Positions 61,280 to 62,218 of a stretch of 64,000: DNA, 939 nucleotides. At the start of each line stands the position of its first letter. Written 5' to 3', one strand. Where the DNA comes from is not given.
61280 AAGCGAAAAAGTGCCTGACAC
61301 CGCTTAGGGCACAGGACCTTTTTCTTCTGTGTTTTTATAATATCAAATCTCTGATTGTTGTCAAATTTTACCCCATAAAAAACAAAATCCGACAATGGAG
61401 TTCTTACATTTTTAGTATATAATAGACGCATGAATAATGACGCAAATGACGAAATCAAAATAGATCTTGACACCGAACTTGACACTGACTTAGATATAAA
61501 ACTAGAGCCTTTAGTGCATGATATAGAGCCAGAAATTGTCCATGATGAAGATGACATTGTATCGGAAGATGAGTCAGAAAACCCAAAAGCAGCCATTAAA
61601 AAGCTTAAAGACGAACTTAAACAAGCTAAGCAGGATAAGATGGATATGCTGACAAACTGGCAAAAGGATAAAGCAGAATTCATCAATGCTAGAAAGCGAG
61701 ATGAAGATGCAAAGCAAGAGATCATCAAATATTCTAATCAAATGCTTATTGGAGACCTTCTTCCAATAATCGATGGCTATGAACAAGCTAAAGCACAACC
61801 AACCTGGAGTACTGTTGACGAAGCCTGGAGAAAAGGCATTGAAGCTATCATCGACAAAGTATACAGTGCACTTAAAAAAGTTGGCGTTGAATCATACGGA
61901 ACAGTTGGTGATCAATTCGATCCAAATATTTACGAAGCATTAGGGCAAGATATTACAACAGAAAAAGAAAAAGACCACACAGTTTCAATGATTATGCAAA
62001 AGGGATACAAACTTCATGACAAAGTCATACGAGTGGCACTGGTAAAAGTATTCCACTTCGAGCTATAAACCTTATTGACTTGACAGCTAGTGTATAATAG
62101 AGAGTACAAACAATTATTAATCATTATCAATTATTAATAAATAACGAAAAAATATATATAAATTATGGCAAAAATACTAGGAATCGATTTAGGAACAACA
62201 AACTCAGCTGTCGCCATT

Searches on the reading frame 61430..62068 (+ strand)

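Call 18: search_protein_families(library=pfam, proteins=[window:61430-62068:+], max_evalue=0.001)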
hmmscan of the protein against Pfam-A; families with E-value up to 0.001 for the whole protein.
window:61430-62068:+ (212 aa): 1 family
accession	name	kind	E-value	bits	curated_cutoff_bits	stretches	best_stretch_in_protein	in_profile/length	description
PF01025.24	GrpE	-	2e-36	125.6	25.8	1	47-207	4-163/165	GrpE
